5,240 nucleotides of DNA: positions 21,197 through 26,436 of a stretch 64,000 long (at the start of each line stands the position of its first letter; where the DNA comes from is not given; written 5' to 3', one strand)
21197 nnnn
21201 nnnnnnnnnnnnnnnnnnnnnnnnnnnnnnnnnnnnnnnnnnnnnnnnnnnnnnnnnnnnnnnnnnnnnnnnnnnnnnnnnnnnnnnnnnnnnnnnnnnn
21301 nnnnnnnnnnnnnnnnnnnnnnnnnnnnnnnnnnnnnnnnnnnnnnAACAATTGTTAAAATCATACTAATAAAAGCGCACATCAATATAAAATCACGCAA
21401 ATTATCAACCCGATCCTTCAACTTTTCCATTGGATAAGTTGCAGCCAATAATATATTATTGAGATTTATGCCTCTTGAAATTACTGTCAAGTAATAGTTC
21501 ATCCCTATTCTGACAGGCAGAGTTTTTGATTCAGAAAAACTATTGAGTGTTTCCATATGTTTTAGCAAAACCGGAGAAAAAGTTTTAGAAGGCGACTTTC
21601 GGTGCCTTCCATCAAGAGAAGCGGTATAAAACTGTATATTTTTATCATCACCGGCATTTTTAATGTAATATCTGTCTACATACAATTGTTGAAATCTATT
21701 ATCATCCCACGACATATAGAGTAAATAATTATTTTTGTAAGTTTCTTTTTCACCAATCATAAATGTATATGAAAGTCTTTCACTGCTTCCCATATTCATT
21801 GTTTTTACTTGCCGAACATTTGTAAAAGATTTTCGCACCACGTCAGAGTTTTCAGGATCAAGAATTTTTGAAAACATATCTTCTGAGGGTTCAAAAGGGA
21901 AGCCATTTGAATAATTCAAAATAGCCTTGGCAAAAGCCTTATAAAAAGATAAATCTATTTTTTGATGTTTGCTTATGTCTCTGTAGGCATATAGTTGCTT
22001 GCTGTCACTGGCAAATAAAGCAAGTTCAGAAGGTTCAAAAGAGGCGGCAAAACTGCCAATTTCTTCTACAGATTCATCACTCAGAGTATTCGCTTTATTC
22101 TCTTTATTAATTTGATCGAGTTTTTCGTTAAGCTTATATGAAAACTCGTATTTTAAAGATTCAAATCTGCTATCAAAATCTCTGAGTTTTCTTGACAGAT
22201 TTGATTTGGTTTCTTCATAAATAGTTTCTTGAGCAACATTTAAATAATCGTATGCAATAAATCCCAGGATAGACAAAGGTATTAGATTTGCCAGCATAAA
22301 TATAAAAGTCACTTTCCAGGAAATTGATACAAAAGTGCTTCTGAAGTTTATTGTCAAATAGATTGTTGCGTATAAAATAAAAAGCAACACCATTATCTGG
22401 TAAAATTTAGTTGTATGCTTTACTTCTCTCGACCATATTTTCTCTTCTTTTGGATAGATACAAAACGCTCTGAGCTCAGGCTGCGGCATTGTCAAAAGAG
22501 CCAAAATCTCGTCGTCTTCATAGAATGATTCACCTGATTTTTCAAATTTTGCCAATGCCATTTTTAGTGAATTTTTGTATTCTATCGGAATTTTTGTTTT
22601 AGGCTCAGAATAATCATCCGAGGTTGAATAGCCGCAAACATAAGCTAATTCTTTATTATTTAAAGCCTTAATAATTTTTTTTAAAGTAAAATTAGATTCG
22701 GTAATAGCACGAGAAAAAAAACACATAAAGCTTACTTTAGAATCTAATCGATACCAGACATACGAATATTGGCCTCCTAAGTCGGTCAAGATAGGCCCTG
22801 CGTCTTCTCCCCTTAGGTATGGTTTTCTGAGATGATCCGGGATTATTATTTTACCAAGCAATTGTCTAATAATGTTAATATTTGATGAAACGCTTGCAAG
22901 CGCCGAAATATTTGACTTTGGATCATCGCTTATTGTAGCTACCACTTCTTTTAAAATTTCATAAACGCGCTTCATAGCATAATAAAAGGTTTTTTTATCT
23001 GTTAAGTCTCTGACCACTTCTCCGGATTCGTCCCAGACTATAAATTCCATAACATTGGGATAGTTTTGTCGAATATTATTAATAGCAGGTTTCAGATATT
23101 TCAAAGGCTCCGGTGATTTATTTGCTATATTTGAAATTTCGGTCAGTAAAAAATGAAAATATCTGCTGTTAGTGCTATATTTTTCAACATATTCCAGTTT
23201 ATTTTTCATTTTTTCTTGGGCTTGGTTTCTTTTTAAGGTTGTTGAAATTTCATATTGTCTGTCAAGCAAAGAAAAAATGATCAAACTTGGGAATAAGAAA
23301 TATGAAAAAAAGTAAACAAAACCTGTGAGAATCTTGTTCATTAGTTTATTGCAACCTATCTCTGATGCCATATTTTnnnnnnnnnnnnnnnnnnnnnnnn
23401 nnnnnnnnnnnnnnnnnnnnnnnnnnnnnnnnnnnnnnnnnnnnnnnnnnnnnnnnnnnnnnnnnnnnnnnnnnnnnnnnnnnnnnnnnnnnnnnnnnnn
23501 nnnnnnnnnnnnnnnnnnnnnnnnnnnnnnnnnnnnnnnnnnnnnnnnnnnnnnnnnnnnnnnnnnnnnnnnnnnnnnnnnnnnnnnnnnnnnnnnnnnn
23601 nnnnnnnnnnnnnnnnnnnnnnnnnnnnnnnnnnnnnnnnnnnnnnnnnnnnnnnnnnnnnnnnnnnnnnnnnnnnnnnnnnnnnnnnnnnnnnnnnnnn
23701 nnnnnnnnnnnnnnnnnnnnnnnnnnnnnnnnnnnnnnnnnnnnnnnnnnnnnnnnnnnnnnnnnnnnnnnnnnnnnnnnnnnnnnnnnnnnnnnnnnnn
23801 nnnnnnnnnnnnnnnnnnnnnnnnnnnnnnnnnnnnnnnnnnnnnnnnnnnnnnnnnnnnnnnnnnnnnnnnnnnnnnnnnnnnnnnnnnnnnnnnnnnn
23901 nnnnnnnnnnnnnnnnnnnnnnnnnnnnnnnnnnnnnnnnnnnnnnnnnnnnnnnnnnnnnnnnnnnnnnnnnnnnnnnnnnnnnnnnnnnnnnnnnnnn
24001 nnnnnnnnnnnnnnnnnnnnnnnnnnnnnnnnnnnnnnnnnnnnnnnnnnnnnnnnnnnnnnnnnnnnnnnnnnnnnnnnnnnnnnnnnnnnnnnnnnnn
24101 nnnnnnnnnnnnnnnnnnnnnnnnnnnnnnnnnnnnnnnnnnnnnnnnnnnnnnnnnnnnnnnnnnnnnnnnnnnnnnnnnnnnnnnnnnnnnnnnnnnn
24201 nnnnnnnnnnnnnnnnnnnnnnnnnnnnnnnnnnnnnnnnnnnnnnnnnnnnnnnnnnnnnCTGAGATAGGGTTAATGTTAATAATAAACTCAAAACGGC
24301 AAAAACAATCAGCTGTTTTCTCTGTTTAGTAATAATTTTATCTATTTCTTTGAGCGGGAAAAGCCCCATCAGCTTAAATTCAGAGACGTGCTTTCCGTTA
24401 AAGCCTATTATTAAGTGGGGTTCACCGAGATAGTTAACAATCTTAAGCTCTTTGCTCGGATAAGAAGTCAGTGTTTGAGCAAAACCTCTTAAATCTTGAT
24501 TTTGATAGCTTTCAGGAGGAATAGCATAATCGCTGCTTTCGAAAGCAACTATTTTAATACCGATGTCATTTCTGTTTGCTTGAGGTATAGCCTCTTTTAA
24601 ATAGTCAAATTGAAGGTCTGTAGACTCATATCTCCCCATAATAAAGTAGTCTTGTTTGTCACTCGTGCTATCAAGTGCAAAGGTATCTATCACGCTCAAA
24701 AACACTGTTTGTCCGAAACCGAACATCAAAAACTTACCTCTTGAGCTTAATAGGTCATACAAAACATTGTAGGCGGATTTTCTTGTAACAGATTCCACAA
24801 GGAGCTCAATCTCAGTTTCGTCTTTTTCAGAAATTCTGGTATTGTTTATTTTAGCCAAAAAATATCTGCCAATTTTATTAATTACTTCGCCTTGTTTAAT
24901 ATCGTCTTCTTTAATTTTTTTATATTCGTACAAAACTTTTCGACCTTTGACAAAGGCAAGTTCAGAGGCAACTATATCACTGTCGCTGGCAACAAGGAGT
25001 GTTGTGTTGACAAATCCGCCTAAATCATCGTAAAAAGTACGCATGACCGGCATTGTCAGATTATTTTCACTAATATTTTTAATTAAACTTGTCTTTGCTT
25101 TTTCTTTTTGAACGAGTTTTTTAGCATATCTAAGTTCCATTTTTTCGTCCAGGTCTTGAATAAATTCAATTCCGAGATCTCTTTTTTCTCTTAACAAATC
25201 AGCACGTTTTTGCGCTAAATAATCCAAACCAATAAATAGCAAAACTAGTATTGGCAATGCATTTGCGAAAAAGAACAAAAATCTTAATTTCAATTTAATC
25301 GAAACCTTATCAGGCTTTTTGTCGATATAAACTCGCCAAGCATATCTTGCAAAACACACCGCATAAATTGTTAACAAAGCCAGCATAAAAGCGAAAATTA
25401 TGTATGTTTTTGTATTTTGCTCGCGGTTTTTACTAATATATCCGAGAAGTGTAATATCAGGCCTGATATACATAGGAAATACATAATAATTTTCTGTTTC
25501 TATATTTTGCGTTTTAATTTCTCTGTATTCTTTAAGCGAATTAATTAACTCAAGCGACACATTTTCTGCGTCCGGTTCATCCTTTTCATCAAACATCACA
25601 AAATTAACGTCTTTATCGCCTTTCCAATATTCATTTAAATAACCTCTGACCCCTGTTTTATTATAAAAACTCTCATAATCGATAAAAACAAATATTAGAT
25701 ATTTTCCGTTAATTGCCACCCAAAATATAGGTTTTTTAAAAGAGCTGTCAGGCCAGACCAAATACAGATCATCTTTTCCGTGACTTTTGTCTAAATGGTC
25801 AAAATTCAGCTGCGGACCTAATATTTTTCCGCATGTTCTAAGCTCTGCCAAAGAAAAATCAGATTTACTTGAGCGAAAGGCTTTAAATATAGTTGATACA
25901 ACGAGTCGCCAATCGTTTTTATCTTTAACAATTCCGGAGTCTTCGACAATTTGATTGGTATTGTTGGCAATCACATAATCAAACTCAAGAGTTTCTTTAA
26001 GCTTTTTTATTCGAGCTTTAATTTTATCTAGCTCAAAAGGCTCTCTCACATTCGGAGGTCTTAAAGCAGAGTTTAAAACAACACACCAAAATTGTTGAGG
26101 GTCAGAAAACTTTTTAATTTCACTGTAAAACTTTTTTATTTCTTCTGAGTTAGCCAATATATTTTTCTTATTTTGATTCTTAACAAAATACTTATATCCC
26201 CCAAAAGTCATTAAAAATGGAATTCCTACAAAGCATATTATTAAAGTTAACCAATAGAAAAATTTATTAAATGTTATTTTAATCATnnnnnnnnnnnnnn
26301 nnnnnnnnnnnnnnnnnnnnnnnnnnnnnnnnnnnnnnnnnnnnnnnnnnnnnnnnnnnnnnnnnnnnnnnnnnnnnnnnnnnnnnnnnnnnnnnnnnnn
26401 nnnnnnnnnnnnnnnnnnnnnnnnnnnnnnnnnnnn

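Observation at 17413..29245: Head-to-tail array of four paralogous dual-periplasmic-domain HAMP-PP2C sensor phosphatases, about 12 kb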

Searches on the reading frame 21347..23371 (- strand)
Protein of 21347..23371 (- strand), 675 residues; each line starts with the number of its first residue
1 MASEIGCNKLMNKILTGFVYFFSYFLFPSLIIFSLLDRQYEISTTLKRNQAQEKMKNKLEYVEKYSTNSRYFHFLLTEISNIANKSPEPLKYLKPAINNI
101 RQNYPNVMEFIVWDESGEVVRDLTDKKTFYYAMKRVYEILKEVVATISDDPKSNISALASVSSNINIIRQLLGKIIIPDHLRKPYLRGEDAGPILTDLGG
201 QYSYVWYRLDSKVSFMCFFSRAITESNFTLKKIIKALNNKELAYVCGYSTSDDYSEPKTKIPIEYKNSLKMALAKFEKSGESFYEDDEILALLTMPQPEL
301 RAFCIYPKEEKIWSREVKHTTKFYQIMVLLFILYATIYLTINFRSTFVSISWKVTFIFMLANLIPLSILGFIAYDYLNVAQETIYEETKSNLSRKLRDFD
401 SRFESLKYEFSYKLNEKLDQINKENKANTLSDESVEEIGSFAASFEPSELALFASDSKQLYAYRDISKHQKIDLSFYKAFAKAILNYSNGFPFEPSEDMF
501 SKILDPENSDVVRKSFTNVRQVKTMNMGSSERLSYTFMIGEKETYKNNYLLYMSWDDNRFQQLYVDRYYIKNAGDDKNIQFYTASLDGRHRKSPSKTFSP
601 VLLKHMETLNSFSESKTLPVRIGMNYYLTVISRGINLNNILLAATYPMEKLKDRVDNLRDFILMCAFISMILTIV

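Call 64: search_protein_representatives(alignment_id=A3)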
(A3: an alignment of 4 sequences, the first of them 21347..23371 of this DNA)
Query: 4 sequences, 695 profile positions. Proteins with E-value up to 0.001 (for the whole library): 596; up to 1e-10: 404; up to 1e-30: 201. The best 150 are listed.
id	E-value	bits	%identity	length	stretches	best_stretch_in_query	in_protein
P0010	1.7e-272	922.4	-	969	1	8-695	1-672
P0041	5.0e-143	494.5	-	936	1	41-694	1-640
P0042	1.3e-128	446.9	-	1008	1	9-694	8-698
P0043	2.6e-120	419.4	-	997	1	12-694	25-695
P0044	3.6e-118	412.3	-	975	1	10-694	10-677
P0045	1.2e-117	410.6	-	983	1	12-694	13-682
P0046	5.5e-117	408.4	-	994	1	5-694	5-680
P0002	5.9e-117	408.3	-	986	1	21-695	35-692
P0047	1.4e-111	390.6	-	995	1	10-694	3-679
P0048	2.3e-111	389.9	-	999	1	6-694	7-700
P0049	2.5e-111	389.7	-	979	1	23-694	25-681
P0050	1.1e-108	381.0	-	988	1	8-693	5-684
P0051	2.4e-107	376.6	-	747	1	12-695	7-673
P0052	1.7e-106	373.7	-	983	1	18-694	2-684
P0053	2.3e-105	370.0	-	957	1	45-693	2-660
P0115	1.6e-58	215.2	-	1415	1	19-693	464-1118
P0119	8.3e-57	209.5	-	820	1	11-692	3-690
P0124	1.7e-55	205.2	-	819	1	19-688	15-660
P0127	8.8e-55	202.8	-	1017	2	18-464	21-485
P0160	4.8e-47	177.3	-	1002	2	91-694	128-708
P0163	2.5e-46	174.9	-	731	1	9-689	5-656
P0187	3.3e-41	158.0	-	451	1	3-432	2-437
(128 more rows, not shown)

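Call 68: search_protein_families(library=pfam, proteins=[P0115, P0119, P0124, P0163, P0051, P0160, P0127, P0042, P0187], max_evalue=0.001)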
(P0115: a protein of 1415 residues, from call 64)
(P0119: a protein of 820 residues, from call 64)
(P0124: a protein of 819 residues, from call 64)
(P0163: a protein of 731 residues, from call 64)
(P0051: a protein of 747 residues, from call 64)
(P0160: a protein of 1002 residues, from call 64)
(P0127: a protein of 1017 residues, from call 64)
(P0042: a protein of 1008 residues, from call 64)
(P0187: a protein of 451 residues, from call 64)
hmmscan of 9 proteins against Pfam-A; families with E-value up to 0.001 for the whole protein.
P0115 (1415 aa): 3 families
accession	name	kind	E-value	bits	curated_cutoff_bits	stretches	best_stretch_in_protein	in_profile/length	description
PF08238.18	Sel1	-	2.5e-54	180.2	30.7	5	155-189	1-35/36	Sel1 repeat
PF07228.17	SpoIIE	-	1.5e-32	113.5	25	1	1226-1412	6-189/192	Stage II sporulation protein E (SpoIIE)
PF00672.30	HAMP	-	1.2e-06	29.2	25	1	1125-1175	2-52/53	HAMP domain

P0119 (820 aa): 1 family
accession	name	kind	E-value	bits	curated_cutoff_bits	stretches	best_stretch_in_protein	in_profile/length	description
PF00672.30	HAMP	-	5.5e-07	30.2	25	1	698-747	2-51/53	HAMP domain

P0124 (819 aa): 1 family
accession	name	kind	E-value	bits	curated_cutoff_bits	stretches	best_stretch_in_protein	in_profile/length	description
PF00672.30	HAMP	-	1.9e-07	31.7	25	1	672-723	2-53/53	HAMP domain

P0163 (731 aa): 1 family
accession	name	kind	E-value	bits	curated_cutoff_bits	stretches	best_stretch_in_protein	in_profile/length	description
PF00672.30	HAMP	-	1.5e-10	41.7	25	1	667-717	2-52/53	HAMP domain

P0051 (747 aa): 1 family
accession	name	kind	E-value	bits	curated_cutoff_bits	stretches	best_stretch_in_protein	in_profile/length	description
PF00672.30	HAMP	-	5.7e-11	43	25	1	678-727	2-51/53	HAMP domain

P0160 (1002 aa): 2 families
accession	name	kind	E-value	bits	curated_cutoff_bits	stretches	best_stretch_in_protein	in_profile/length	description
PF07228.17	SpoIIE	-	1.8e-39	136.2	25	1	810-1001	1-191/192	Stage II sporulation protein E (SpoIIE)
PF00672.30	HAMP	-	0.00015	22.5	25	1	714-761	2-49/53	HAMP domain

P0127 (1017 aa): 2 families
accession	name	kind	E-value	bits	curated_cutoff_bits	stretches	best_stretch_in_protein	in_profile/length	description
PF07228.17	SpoIIE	-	5e-38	131.4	25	1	803-1008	2-189/192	Stage II sporulation protein E (SpoIIE)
PF00672.30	HAMP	-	1.1e-06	29.3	25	1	705-757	1-53/53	HAMP domain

P0042 (1008 aa): 2 families
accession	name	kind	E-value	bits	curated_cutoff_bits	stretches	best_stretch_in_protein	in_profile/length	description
PF07228.17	SpoIIE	-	1.8e-39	136.1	25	1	801-993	2-191/192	Stage II sporulation protein E (SpoIIE)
PF00672.30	HAMP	-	7.3e-08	33.1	25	1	703-750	1-48/53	HAMP domain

P0187 (451 aa): 0 families

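Call 74: search_solved_structures(query=A3, max_evalue=1)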
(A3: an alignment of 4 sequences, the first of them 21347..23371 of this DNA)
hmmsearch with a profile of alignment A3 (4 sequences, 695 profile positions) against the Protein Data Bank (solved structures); distinct sequences matched with E-value up to 1: 1.
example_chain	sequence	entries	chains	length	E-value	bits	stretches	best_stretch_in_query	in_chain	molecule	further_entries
9oik_A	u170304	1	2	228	0.35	12.4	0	65-119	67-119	HepS-H105A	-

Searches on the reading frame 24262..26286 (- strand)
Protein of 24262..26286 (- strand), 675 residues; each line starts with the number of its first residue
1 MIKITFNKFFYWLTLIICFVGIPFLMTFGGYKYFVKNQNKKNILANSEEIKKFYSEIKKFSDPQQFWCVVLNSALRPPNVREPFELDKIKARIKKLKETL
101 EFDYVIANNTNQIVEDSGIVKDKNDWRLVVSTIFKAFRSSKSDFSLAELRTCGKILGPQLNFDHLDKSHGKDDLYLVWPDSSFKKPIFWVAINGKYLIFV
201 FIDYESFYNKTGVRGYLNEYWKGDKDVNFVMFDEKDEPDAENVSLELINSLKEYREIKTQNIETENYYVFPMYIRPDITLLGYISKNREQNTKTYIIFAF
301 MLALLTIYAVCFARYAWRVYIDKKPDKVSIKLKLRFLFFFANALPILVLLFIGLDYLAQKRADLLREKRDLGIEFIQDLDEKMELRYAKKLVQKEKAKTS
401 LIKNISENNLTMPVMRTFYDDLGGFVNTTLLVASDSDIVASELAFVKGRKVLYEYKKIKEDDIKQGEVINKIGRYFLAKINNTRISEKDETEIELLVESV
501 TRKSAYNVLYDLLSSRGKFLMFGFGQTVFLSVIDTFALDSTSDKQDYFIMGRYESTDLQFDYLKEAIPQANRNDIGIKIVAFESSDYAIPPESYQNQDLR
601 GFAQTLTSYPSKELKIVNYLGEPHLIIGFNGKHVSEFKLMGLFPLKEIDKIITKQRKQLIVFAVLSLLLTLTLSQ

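Call 58: predict_structure(alignment_id=A4)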
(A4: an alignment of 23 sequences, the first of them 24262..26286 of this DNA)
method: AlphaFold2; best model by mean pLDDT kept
length: 675 residues; sequences in the alignment: 23
mean_pLDDT: 83.6   pTM: 0.61
mean pLDDT of the five models: 83.6, 83.3, 81.8, 81.6, 81.5
residues with pLDDT >= 90: 131; 70-90: 503; 50-70: 40; < 50: 1
segments of 3 or more residues with pLDDT < 50: none
pLDDT, mean of each block of 10 residues (from residue 1): 71 87 84 80 80 76 82 78 85 88 91 88 88 80 80 85 70 74 86 89 85 76 74 86 85 84 87 84 77 76 88 86 79 78 79 86 90 92 91 92 88 90 86 85 86 81 79 85 79 75 77 85 74 88 86 90 92 88 86 84 81 83 91 91 91 89 83 74
secondary structure, 60 per line:
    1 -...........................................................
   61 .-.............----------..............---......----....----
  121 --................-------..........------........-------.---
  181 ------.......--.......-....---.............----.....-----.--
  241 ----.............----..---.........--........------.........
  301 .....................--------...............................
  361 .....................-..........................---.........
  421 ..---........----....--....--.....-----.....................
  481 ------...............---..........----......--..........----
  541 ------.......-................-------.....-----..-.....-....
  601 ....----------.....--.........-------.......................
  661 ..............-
elements in order: H2-61 H63-75 H86-99 E103-108 E113-116 H123-138 H146-155 H162-169 E187-193 E196-202 H204-207 H211-223 E228-232 H245-257 E267-275 E278-285 H292-321 H330-381 H383-408 H412-422 E426-433 E438-441 E444-447 E450-454 H460-480 H487-501 H505-514 E519-524 E527-536 E547-553 H555-570 E578-582 H591-595 H597-604 E615-619 E622-630 E638-644 H645-674
